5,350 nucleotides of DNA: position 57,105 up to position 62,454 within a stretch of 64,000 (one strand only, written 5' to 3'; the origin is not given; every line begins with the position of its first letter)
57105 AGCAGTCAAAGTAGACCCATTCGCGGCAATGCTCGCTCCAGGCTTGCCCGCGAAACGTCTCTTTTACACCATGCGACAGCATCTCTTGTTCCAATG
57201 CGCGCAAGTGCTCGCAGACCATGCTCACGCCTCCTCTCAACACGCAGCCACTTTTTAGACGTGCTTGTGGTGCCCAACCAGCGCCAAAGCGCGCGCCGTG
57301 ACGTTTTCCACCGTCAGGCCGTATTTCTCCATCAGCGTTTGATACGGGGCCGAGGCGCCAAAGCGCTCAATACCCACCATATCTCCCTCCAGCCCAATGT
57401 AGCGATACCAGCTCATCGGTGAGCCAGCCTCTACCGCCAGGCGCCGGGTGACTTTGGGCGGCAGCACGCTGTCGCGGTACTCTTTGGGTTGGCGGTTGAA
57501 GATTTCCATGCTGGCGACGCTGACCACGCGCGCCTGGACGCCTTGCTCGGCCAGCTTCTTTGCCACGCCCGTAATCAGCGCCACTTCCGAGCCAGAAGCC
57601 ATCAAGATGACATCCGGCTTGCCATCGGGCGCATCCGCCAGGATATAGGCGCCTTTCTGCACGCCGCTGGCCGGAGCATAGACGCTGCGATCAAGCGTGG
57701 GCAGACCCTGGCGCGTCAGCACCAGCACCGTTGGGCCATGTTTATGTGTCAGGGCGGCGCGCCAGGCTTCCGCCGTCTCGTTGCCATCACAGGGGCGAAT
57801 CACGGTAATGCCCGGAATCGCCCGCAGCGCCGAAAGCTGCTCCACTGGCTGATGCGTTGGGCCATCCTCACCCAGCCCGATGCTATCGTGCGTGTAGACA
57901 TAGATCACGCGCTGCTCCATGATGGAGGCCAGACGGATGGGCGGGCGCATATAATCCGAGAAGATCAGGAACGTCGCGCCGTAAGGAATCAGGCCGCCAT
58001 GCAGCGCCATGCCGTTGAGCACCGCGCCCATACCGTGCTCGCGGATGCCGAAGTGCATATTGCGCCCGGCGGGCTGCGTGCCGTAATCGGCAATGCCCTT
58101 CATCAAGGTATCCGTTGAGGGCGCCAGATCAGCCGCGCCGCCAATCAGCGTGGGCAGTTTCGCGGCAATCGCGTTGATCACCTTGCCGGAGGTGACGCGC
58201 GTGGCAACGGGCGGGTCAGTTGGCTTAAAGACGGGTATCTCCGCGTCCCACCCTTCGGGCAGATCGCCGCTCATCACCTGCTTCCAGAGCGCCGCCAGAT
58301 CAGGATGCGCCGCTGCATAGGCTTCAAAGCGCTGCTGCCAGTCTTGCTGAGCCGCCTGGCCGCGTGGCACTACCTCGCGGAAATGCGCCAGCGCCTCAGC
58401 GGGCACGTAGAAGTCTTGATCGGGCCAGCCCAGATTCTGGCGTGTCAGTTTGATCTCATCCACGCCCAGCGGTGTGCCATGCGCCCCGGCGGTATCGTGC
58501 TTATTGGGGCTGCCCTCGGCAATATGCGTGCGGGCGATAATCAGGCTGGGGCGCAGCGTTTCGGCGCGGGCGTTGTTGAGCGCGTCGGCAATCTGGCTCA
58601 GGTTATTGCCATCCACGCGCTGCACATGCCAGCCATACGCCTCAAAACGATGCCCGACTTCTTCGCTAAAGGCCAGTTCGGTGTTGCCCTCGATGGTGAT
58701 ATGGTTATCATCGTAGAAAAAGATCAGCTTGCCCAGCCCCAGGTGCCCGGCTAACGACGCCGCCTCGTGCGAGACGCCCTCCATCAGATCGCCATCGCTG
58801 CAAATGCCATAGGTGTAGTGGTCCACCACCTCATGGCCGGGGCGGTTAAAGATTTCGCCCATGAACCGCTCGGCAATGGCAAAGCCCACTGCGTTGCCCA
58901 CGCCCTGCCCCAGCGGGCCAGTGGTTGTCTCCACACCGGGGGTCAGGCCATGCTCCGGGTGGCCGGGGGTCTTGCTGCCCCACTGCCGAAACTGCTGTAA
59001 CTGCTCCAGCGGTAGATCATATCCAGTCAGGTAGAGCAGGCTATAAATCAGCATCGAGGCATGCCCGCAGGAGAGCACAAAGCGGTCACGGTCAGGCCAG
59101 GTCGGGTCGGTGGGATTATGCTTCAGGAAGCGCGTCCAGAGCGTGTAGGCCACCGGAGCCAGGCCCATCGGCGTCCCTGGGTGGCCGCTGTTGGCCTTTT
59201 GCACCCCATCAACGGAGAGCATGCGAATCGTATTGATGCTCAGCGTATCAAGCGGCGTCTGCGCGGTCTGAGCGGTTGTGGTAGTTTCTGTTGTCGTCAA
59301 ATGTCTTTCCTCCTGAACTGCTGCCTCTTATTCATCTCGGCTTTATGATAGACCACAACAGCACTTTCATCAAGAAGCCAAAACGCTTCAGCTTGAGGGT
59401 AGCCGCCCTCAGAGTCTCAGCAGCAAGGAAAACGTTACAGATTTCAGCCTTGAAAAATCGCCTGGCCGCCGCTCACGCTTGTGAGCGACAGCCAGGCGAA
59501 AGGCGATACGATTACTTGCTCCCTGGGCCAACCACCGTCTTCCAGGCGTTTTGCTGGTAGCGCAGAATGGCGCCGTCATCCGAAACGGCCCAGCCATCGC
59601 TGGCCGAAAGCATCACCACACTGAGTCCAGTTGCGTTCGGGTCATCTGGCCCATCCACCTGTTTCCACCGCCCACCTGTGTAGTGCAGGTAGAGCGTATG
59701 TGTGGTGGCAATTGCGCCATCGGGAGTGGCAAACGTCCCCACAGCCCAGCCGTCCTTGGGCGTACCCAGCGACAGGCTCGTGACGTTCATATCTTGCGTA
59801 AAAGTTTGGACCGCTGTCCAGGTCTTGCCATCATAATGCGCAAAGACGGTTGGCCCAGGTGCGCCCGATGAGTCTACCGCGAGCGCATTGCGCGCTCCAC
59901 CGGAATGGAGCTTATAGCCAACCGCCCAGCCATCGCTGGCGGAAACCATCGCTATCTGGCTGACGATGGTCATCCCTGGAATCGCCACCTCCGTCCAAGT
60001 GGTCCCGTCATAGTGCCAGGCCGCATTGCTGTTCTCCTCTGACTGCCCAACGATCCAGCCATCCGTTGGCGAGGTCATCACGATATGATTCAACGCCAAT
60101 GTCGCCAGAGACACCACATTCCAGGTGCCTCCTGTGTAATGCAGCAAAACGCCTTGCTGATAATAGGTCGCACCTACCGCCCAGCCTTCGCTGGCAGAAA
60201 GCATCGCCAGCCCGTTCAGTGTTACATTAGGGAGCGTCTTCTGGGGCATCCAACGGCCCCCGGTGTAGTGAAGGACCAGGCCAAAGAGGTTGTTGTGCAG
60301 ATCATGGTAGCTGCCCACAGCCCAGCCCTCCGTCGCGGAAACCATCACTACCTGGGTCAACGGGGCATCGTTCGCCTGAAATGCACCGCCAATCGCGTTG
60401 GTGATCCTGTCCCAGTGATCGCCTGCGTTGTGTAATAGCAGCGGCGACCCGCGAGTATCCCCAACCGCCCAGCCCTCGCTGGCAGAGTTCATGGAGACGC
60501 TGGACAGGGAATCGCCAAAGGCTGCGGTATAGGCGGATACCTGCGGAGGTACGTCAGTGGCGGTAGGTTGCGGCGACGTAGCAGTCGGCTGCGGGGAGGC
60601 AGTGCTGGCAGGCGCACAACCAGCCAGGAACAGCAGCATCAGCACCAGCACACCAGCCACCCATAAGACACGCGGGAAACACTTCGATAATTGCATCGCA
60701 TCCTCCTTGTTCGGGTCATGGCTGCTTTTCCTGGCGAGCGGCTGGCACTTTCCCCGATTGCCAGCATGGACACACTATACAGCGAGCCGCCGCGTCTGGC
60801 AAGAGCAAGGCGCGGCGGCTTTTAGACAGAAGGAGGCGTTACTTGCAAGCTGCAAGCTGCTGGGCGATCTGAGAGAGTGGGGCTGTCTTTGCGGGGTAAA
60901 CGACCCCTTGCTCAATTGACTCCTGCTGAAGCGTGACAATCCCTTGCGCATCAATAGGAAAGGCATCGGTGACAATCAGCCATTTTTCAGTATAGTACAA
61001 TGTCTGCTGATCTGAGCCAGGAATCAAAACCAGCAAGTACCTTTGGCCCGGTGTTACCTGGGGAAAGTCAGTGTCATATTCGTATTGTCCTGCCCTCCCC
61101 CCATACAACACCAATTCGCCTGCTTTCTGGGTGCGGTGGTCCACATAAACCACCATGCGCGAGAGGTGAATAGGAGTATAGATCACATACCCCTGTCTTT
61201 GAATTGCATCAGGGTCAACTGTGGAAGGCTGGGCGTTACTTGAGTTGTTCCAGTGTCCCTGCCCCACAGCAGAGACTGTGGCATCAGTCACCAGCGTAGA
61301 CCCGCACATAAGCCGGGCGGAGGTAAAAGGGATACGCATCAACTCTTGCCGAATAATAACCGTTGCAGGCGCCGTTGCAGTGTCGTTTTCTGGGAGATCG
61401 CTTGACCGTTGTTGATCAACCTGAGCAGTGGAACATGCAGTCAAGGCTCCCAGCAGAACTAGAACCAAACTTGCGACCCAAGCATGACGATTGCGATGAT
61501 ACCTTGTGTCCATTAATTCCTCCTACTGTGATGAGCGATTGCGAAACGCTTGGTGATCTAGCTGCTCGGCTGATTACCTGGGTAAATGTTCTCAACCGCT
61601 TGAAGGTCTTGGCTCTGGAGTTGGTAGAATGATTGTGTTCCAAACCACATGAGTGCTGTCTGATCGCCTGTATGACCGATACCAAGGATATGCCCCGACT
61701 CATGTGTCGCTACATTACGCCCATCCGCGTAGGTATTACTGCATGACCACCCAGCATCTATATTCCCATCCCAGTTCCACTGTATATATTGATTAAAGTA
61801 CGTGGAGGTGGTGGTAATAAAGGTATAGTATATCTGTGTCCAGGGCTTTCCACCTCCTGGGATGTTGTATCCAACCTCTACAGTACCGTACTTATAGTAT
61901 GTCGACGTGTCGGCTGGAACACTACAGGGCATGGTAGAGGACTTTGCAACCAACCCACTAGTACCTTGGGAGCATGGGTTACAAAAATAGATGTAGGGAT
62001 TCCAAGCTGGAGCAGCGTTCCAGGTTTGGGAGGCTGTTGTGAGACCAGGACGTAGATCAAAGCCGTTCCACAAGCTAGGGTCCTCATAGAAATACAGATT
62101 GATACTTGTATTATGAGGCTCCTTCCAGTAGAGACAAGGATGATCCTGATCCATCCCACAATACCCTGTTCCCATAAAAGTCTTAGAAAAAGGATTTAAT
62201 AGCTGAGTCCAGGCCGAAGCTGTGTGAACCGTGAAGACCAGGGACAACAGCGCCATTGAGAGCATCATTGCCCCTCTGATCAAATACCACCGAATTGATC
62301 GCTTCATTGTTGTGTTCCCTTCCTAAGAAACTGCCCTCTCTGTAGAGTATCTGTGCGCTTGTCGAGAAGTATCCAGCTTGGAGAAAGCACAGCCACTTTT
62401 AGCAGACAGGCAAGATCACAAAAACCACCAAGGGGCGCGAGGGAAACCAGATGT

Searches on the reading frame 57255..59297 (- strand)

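Call 94: search_protein_families(library=pfam, proteins=[window:57255-59297:-], max_evalue=0.001)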
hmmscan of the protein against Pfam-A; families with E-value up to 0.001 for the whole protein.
window:57255-59297:- (680 aa): 4 families
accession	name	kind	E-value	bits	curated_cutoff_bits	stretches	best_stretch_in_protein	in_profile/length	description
PF00456.26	Transketolase_N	-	1.7e-145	484.6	22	1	18-347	3-334/334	Transketolase, thiamine diphosphate binding domain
PF02779.29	Transket_pyr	-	7.1e-54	182.5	27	1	364-533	3-173/174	Transketolase, pyrimidine binding domain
PF22613.1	Transketolase_C_1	-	2e-40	137.9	27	1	549-662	1-113/113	Transketolase-like TK C-terminal domain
PF02780.25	Transketolase_C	-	4.4e-09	36.7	25.9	1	560-666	9-124/124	Transketolase, C-terminal domain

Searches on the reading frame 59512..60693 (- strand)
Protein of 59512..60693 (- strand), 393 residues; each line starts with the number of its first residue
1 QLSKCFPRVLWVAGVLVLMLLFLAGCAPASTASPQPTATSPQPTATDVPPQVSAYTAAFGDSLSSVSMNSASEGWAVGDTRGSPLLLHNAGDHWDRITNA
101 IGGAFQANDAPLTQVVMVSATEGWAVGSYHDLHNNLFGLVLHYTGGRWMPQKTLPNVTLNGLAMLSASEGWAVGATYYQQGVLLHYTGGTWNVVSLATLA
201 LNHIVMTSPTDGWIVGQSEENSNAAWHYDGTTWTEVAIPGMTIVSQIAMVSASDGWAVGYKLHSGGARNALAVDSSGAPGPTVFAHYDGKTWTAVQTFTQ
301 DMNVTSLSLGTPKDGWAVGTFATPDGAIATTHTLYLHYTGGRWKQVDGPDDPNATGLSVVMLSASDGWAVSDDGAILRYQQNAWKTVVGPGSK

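Call 94: search_protein_families(library=pfam, proteins=[window:59512-60693:-], max_evalue=0.001)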
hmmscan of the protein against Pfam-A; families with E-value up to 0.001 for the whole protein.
window:59512-60693:- (393 aa): 1 family
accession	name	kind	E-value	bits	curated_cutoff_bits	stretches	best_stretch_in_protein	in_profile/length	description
PF12768.13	Rax2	-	2.4e-08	34.1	28.8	0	209-251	135-179/254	Rax2 C-terminal beta propeller domain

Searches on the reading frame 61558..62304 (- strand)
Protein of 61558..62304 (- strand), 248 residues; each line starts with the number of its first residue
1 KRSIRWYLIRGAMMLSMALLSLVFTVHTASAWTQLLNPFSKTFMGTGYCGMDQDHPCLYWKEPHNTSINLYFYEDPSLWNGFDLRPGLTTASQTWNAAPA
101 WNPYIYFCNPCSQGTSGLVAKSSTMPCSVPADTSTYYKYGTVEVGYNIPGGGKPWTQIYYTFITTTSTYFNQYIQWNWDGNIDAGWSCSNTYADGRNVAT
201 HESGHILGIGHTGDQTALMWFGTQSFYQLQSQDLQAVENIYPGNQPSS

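Call 94: search_protein_families(library=pfam, proteins=[window:61558-62304:-], max_evalue=0.001)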
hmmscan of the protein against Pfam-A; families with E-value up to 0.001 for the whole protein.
window:61558-62304:- (248 aa): 1 family
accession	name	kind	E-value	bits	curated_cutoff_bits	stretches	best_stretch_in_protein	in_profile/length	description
PF00413.30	Peptidase_M10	-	2e-08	34.7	24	1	182-241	102-158/159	Matrixin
